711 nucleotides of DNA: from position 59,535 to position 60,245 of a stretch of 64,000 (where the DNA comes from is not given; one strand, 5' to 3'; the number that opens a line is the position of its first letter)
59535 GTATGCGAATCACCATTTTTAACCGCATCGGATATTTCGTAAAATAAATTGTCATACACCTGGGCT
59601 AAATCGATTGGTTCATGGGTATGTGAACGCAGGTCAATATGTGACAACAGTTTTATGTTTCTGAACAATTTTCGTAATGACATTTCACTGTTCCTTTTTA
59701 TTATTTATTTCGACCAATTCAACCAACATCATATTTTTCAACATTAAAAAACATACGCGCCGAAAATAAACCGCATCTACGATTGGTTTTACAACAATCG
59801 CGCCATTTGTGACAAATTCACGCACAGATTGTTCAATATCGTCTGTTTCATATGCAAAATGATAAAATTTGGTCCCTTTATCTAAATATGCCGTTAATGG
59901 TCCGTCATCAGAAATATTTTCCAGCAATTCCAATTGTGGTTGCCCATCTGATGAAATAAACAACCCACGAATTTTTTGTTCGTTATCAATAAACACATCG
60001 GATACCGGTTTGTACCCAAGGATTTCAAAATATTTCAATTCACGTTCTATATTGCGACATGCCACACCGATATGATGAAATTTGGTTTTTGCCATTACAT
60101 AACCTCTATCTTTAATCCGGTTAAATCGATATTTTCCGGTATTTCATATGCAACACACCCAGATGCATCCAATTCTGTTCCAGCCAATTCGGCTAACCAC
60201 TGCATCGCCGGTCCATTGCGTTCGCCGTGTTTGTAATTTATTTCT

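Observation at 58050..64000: FkbH-like loader + stand-alone ACP + GNAT + VOC + GT-D + DUF1796 cluster: putative ACP-dependent glycan decoration pathway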

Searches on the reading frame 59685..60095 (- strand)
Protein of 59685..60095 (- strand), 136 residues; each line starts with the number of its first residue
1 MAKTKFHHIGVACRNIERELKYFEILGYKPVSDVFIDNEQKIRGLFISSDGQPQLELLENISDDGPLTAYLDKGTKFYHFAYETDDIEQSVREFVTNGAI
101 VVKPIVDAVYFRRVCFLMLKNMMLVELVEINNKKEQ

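Call 4: search_protein_families(library=pfam, proteins=[window:59685-60095:-], max_evalue=0.01)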
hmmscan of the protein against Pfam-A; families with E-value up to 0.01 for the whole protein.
window:59685-60095:- (136 aa): 2 families
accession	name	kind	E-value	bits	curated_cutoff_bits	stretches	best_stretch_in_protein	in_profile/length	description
PF13669.12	Glyoxalase_4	-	3.1e-18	66.5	27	1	7-116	1-109/109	Glyoxalase/Bleomycin resistance protein/Dioxygenase superfamily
PF00903.31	Glyoxalase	-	1.8e-07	32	20.6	1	5-116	1-110/121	Glyoxalase/Bleomycin resistance protein/Dioxygenase superfamily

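Call 5: search_protein_families(library=ncbifam, proteins=[window:59685-60095:-], max_evalue=0.01)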
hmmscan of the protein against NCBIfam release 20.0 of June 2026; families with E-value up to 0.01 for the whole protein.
window:59685-60095:- (136 aa): 4 families
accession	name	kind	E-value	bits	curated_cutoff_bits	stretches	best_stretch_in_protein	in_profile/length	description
TIGR03081.1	metmalonyl_epim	equivalog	4.3e-15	56.4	114.95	1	5-126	1-126/129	methylmalonyl-CoA epimerase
NF050075.1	SMU1112c_YaeR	equivalog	2.6e-06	27.7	140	1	5-127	3-123/125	SMU1112c/YaeR family gloxylase I-like metalloprotein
TIGR00068.2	glyox_I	equivalog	0.00094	19.1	120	1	25-129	42-139/143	lactoylglutathione lyase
TIGR03645.1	glyox_marine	hypoth_equivalog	0.0015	18.6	262.05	0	32-99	49-116/162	lactoylglutathione lyase family protein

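Call 52: search_solved_structures(query=window:59685-60095:-, max_evalue=0.001, show_alignments=2)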
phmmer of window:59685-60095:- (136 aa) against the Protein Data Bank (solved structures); distinct sequences matched with E-value up to 0.001: 10.
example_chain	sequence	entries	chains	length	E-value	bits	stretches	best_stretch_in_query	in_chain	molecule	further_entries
2qh0_A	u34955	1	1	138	3.6e-18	69.2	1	4-130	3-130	Lactoylglutathione lyase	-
3hdp_A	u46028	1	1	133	5.7e-18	68.6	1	4-129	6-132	Glyoxalase-I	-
3oa4_A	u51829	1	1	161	2.5e-06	30.9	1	4-135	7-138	glyoxalase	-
6xbv_A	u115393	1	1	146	1.2e-05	28.7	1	4-102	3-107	Methylmalonyl-CoA epimerase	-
6xbs_A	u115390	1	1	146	1.4e-05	28.5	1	4-102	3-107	Methylmalonyl-CoA epimerase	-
6wf6_A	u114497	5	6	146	1.4e-05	28.4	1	4-102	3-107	Methylmalonyl-CoA epimerase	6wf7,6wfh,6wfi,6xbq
6xbr_A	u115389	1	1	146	2.2e-05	27.9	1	4-102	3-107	Methylmalonyl-CoA epimerase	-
6xbt_A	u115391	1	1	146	3.8e-05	27.1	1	4-102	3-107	Methylmalonyl-CoA epimerase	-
3rmu_A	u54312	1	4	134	0.00075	22.9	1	5-95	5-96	Methylmalonyl-CoA epimerase, mitochondrial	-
6qh4_C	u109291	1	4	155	0.00092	22.6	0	5-97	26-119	Methylmalonyl-CoA epimerase, mitochondrial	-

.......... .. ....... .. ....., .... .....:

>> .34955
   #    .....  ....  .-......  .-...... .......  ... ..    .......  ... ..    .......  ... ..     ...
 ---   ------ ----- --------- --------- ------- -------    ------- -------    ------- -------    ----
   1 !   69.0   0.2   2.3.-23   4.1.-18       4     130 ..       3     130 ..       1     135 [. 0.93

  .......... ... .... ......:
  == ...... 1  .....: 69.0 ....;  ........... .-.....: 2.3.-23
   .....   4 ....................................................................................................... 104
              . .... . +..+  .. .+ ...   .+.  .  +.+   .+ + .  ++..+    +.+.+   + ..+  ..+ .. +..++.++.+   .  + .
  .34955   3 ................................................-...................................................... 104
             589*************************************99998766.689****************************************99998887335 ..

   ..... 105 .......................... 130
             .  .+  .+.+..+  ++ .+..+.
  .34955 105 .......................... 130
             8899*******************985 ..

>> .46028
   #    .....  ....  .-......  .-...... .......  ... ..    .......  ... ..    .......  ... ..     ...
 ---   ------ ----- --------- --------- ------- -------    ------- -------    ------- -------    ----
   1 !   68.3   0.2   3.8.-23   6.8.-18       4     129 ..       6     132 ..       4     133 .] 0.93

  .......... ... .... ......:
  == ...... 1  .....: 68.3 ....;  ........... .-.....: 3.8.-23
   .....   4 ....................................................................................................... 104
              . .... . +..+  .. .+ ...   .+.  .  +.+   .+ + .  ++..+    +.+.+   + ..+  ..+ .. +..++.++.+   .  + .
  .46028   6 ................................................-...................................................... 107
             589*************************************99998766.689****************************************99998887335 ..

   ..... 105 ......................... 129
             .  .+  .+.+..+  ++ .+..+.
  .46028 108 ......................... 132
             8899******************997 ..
